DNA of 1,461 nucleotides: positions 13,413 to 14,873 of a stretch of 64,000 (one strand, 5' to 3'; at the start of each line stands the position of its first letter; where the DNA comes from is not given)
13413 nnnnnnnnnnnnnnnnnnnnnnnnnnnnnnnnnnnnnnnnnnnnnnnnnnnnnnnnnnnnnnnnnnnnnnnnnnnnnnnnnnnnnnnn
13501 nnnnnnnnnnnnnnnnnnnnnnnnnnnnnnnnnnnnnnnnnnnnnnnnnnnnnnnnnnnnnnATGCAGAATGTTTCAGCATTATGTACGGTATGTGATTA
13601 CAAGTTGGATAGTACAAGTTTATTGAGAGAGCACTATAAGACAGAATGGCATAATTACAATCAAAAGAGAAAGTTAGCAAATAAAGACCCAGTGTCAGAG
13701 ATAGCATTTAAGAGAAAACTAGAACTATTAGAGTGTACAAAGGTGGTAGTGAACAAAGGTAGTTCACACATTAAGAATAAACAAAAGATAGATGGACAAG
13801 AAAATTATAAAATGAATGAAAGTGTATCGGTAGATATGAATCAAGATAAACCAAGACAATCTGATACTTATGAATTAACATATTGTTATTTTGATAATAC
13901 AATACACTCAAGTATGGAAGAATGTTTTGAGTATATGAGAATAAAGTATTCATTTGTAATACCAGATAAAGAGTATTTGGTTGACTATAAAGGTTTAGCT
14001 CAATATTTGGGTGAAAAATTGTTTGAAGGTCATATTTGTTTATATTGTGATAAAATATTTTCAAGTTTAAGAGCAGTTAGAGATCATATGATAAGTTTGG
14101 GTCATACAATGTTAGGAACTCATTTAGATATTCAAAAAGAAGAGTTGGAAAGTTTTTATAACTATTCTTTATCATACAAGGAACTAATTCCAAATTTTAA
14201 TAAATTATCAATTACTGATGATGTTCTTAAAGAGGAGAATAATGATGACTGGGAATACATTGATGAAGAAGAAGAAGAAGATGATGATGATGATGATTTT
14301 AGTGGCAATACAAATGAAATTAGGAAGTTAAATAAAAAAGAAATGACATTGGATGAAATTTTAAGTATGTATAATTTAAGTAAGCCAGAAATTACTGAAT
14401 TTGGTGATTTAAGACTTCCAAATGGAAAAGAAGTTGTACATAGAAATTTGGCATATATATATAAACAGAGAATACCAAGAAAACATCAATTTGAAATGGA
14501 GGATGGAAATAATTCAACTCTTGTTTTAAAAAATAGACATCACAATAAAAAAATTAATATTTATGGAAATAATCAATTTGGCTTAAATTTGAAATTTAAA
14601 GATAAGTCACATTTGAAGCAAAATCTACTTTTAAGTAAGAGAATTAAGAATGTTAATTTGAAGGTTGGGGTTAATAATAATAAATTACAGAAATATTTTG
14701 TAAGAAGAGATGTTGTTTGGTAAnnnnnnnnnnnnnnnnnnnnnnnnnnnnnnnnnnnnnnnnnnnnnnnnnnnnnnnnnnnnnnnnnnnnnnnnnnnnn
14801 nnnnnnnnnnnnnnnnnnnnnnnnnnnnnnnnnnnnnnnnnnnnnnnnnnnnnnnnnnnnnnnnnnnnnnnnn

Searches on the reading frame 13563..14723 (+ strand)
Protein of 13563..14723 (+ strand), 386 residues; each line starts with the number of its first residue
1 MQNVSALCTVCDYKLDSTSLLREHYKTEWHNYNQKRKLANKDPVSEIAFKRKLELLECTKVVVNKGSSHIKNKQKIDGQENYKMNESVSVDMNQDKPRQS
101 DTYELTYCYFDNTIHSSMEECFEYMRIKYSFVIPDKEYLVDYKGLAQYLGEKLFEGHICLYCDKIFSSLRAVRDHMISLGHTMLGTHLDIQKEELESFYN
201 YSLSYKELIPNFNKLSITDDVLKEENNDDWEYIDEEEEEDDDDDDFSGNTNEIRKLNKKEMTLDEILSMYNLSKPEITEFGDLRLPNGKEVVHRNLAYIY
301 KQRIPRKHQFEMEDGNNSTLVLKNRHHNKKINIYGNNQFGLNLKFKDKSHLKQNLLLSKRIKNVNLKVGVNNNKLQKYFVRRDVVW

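Call 19: find_homologous_proteins(query=window:13563-14723:+, max_evalue=1e-20)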
Query window:13563-14723:+ (386 aa): 14 proteins with E <= 1e-20 among 1922 candidates.
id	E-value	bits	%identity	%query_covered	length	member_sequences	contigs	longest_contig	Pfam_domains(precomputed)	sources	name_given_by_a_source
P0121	7.7e-257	870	100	100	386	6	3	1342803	PF12756.14,PF12171.15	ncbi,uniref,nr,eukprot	ncbi:zinc finger-containing protein [Cryptosporidium parvum]|uniref:Cgd8_1550 protein n=2 Tax=Crypto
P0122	2.7e-206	703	82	100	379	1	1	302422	PF12756.14,PF13894.13,PF12171.15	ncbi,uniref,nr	ncbi:zinc finger protein [Cryptosporidium sp. chipmunk genotype I]|uniref:zinc finger protein n=1 Ta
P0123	2.6e-186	638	77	100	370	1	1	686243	PF12756.14,PF12171.15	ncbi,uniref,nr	ncbi:uncharacterized protein cubi_03382 [Cryptosporidium ubiquitum]|uniref:C2H2-type domain-containi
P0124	1.0e-170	586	68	100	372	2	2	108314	PF12756.14,PF12171.15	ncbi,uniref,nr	ncbi:zinc finger-containing protein [Cryptosporidium canis]|uniref:Zinc finger-containing protein n=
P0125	3.5e-160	552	67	100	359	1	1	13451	PF12756.14,PF13894.13,PF00096.33,PF12171.15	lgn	-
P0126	9.1e-159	547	67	100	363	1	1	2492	PF12756.14,PF13894.13,PF00096.33,PF12171.15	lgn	-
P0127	8.1e-130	452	56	100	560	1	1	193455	PF12756.14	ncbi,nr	ncbi:zinc C2H2 type domain-containing protein [Cryptosporidium felis]|nr:zinc C2H2 type domain-conta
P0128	2.8e-127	443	56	100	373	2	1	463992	PF12756.14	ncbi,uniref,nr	ncbi:hypothetical protein FG379_001772 [Cryptosporidium bovis]|uniref:uncharacterized protein n=1 Ta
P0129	1.1e-123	431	52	100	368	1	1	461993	PF12756.14,PF12171.15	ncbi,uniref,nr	ncbi:hypothetical protein FG386_002701 [Cryptosporidium ryanae]|uniref:uncharacterized protein n=1 T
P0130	3.5e-98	347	48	99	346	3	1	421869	PF12756.14,PF00096.33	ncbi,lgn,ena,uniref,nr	ncbi:zinc C2H2 type domain-containing protein [Cryptosporidium andersoni]|uniref:Zinc C2H2 type doma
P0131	1.1e-41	162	34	52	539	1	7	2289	PF12756.14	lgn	-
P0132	5.8e-33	133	30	52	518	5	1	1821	PF12756.14,PF12171.15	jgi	-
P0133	2.3e-32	131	32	48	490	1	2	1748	PF12756.14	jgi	-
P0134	8.9e-32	129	35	49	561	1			PF12756.14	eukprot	eukprot:CAMPEP_0179105788 /NCGR_PEP_ID=MMETSP0796-20121207/49147_1 /TAXON_ID=73915 /ORGANISM="Pyrodi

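Call 23: find_encoding_contigs(protein=P0123, flank=10000, max_places=2)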
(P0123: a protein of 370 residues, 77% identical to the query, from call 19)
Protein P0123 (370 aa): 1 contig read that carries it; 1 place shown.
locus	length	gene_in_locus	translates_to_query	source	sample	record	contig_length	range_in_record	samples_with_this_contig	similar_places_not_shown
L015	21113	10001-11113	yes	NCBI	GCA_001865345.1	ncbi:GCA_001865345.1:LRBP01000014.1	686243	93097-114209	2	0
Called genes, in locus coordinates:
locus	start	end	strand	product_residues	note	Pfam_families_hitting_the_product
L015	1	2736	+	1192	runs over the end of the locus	-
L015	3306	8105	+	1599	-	PF22486:MATH_2 (weak), PF00443:UCH, PF13423:UCH_1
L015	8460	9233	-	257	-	PF26116:FAM13A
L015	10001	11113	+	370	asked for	PF12171:zf-C2H2_jaz (faint), PF12756:zf-C2H2_2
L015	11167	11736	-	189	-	PF00160:Pro_isomerase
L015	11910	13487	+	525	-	PF18044:zf-CCCH_4 (weak)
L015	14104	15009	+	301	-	PF04034:Ribo_biogen_C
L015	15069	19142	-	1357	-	-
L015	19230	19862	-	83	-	-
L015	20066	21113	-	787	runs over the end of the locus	PF07690:MFS_1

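Call 24: find_encoding_contigs(protein=P0122, flank=10000, max_places=2)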
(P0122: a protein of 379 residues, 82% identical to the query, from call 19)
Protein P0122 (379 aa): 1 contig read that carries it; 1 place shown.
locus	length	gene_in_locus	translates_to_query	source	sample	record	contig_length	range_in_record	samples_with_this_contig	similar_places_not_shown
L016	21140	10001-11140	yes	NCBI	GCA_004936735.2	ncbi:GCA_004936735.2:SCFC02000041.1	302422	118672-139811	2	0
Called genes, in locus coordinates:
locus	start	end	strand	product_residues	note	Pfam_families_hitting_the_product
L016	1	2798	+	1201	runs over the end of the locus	-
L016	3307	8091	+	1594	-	PF22486:MATH_2 (weak), PF00443:UCH, PF13423:UCH_1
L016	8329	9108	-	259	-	PF26116:FAM13A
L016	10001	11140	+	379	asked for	PF12171:zf-C2H2_jaz (faint), PF13894:zf-C2H2_4 (faint), PF12756:zf-C2H2_2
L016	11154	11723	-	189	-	PF00160:Pro_isomerase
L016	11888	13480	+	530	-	-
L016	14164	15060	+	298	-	PF04068:Fer4_RLI (weak), PF04034:Ribo_biogen_C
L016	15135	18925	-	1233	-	-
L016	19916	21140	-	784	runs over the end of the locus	PF07690:MFS_1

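Call 27: find_encoding_contigs(protein=P0124, flank=10000, max_places=2)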
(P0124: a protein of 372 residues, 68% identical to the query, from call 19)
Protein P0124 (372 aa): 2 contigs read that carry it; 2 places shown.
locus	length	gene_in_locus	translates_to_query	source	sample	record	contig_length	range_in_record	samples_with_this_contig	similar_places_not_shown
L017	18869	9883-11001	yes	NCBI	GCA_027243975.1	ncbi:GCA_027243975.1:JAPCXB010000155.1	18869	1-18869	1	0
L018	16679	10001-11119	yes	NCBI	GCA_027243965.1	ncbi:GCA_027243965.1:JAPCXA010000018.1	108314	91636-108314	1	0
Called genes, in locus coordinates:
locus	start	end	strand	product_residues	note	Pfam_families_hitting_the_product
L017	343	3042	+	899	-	-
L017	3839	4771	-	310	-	-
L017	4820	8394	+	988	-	PF00443:UCH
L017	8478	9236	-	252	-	PF11719:Drc1-Sld2 (weak), PF26116:FAM13A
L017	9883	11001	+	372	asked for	PF12171:zf-C2H2_jaz (faint), PF12756:zf-C2H2_2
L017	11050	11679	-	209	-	PF00160:Pro_isomerase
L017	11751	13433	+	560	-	-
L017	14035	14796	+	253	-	PF04068:Fer4_RLI (weak), PF04034:Ribo_biogen_C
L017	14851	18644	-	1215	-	-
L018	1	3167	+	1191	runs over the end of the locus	PF28422:CCDC89 (faint)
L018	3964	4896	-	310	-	-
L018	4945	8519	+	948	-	PF00443:UCH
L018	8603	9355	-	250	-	PF11719:Drc1-Sld2 (weak), PF26116:FAM13A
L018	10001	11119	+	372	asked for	PF12171:zf-C2H2_jaz (faint), PF12756:zf-C2H2_2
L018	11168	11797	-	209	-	PF00160:Pro_isomerase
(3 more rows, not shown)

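Call 28: find_encoding_contigs(protein=P0127, flank=10000, max_places=2)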
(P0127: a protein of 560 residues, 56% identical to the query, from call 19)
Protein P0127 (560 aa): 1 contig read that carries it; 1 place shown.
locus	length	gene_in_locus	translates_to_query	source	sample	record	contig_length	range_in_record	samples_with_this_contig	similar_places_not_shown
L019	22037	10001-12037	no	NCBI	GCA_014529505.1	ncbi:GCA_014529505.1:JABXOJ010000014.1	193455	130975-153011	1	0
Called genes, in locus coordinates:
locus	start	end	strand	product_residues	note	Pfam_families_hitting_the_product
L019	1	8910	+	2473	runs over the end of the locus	-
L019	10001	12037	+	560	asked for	PF12756:zf-C2H2_2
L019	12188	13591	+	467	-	PF18044:zf-CCCH_4 (weak), PF27899:NUP42_C (weak)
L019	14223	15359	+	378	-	-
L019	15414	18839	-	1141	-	-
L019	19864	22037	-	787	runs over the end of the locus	PF07690:MFS_1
